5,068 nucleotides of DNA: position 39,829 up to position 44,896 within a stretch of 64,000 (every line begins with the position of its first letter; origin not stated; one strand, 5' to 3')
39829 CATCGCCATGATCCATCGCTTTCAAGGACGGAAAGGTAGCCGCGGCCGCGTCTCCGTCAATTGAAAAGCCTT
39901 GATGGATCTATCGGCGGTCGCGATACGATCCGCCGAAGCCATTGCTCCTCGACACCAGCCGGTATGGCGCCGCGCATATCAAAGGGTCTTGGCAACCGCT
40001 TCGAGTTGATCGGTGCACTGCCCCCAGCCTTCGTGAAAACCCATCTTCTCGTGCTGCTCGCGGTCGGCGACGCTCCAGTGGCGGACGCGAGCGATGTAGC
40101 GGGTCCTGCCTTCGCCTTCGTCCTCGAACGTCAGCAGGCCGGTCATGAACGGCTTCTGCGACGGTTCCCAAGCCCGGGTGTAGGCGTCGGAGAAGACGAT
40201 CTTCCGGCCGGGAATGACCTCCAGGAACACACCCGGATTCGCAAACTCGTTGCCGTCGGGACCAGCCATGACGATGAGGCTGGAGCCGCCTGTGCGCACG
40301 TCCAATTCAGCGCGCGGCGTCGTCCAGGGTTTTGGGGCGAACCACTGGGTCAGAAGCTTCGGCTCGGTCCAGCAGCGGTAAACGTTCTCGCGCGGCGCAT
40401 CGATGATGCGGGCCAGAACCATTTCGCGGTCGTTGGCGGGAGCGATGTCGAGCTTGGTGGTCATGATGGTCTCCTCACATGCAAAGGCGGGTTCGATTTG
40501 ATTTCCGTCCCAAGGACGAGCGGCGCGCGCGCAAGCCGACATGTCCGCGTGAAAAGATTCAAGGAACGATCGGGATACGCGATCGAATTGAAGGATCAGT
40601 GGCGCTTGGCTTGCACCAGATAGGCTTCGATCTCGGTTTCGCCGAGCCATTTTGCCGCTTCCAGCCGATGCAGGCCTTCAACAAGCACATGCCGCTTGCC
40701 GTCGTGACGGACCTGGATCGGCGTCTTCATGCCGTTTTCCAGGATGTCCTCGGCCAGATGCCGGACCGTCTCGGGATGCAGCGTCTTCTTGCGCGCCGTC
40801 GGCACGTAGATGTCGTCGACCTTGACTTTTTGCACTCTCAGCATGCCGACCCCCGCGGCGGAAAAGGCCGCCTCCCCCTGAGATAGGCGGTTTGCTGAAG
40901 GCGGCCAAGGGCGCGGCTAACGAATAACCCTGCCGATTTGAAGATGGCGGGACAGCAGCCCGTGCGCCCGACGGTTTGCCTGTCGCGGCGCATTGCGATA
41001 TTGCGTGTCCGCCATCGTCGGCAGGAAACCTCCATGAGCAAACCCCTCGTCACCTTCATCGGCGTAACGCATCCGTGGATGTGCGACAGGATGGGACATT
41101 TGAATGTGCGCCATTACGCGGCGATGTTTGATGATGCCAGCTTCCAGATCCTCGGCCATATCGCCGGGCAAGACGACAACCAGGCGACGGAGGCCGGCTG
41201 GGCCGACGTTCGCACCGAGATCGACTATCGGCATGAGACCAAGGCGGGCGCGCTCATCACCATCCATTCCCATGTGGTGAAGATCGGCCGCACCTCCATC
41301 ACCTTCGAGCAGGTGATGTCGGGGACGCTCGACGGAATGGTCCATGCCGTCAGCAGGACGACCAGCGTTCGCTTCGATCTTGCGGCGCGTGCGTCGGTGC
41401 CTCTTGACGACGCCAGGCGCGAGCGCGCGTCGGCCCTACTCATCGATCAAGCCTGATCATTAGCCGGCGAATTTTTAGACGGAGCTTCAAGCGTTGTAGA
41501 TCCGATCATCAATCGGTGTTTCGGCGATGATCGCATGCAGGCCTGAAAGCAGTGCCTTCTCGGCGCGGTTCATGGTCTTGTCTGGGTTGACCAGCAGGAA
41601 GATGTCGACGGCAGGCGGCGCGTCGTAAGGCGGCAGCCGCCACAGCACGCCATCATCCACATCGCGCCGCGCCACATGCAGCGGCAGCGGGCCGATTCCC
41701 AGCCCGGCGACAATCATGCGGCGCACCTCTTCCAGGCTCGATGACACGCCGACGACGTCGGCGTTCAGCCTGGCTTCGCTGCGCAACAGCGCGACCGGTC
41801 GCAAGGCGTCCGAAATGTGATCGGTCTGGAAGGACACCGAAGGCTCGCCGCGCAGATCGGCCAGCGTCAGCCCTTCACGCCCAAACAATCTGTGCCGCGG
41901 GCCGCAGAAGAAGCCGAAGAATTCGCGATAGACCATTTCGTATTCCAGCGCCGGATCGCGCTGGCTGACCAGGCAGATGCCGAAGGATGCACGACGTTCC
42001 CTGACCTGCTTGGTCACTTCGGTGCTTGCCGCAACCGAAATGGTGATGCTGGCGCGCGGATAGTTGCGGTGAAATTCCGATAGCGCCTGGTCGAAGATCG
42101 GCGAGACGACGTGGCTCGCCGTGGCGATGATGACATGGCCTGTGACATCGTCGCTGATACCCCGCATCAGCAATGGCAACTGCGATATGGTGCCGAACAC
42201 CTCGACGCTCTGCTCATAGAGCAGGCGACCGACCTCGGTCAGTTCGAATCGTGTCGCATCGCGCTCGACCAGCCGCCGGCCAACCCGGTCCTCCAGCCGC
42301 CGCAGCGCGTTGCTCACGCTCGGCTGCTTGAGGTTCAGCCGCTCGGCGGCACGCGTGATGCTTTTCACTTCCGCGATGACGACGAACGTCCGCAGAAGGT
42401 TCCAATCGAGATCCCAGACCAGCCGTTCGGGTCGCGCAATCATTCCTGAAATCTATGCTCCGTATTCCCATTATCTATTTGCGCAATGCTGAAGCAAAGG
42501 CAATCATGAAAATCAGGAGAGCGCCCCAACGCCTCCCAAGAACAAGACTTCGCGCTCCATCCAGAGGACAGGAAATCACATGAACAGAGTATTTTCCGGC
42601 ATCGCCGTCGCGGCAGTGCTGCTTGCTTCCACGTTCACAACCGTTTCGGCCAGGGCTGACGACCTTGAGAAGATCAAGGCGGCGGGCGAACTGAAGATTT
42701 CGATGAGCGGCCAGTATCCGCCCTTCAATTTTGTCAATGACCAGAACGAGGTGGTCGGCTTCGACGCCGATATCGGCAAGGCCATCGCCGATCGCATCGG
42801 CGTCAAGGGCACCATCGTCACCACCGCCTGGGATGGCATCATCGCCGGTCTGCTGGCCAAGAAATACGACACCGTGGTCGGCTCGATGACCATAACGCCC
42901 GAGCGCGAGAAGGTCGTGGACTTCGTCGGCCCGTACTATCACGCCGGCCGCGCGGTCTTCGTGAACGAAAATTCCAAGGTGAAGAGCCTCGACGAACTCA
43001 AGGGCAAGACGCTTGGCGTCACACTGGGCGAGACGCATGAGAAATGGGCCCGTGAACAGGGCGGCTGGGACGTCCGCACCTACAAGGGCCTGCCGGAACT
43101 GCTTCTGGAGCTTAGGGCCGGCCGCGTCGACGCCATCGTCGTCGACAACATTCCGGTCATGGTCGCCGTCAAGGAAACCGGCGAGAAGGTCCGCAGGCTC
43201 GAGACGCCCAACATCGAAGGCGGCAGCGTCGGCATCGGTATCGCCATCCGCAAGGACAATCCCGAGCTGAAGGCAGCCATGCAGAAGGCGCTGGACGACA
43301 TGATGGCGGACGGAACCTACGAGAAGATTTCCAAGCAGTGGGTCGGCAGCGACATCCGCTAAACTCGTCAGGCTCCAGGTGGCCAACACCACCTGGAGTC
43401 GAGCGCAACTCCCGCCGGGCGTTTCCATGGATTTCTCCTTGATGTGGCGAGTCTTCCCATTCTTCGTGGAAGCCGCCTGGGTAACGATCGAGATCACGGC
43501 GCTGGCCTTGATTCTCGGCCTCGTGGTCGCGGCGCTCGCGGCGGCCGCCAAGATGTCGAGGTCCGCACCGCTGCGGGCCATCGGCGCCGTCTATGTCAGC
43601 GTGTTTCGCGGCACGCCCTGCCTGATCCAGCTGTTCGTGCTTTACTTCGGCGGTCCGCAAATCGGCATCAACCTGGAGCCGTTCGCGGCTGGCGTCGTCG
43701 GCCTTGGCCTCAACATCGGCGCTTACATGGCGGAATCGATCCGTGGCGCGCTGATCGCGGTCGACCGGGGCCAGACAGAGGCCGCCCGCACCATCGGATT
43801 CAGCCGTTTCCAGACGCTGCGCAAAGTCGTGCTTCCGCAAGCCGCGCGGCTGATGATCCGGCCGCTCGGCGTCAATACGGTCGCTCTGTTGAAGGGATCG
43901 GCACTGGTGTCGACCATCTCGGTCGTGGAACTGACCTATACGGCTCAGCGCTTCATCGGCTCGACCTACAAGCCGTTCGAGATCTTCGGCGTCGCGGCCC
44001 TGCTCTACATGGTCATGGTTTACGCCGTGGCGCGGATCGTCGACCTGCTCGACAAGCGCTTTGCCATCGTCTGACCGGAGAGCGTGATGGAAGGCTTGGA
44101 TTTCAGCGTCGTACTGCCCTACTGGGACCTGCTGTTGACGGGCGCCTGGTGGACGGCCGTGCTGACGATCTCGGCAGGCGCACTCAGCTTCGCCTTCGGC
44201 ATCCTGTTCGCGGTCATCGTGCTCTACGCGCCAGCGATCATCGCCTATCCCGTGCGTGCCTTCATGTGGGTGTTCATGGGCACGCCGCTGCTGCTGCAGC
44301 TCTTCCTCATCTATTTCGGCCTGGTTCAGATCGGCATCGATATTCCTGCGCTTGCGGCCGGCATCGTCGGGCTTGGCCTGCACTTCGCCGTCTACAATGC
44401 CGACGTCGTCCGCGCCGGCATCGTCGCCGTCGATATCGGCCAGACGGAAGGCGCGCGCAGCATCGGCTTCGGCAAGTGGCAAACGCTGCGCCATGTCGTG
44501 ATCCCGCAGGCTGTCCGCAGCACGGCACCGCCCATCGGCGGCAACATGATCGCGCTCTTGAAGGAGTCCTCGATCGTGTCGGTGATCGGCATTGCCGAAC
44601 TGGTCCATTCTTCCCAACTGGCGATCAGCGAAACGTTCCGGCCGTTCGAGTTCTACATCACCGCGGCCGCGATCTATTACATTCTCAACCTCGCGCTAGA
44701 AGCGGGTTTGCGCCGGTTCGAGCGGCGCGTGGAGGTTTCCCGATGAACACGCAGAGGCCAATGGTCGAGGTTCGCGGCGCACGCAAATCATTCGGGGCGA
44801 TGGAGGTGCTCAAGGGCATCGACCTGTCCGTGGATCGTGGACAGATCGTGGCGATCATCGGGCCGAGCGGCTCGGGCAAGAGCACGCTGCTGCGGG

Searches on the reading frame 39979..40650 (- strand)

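Call 44: search_protein_families(library=pfam, proteins=[window:39979-40650:-], max_evalue=0.00001)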
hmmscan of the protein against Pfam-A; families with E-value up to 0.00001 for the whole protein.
window:39979-40650:- (223 aa): 1 family
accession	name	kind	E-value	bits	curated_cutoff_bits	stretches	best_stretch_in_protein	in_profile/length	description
PF08327.17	AHSA1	-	1.1e-29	103.7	22.1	1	84-220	1-124/125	Activator of Hsp90 ATPase homolog 1-like protein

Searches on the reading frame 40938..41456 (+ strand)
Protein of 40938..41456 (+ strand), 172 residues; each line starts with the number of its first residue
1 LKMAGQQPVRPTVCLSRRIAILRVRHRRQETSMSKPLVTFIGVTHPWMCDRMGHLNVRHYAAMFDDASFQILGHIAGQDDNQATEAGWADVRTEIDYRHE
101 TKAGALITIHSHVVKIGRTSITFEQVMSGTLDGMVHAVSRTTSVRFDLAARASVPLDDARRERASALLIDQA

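Call 45: search_protein_families(library=pfam, proteins=[window:40938-41456:+], max_evalue=0.00001)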
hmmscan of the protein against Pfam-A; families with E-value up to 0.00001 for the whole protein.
window:40938-41456:+ (172 aa): 2 families
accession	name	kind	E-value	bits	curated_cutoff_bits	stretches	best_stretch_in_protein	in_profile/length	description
PF13279.12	4HBT_2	-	7.5e-14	52.7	25.5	1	46-159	3-117/122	Thioesterase-like superfamily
PF03061.28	4HBT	-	9.2e-07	29.5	20.6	1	53-126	2-69/79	Thioesterase superfamily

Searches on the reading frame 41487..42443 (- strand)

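Call 45: search_protein_families(library=pfam, proteins=[window:41487-42443:-], max_evalue=0.00001)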
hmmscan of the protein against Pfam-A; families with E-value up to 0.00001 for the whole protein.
window:41487-42443:- (318 aa): 2 families
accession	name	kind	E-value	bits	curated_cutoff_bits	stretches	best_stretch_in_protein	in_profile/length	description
PF03466.25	LysR_substrate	-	1.4e-31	110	28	1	99-300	3-202/209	LysR substrate binding domain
PF00126.33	HTH_1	-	8.4e-21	74.1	26.6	1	14-73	1-60/60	Bacterial regulatory helix-turn-helix protein, lysR family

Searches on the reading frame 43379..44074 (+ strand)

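Call 45: search_protein_families(library=pfam, proteins=[window:43379-44074:+], max_evalue=0.00001)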
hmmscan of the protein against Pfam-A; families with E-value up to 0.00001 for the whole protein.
window:43379-44074:+ (231 aa): 1 family
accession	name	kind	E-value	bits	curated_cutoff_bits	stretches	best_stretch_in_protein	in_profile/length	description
PF00528.27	BPD_transp_1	-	8.2e-23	81.5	26.4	1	48-228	2-182/184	Binding-protein-dependent transport system inner membrane component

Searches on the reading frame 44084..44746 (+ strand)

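Call 45: search_protein_families(library=pfam, proteins=[window:44084-44746:+], max_evalue=0.00001)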
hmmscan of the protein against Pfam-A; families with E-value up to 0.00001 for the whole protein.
window:44084-44746:+ (220 aa): 1 family
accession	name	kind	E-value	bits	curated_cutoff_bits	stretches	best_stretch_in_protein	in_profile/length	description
PF00528.27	BPD_transp_1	-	1.8e-18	67.4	26.4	1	37-217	3-183/184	Binding-protein-dependent transport system inner membrane component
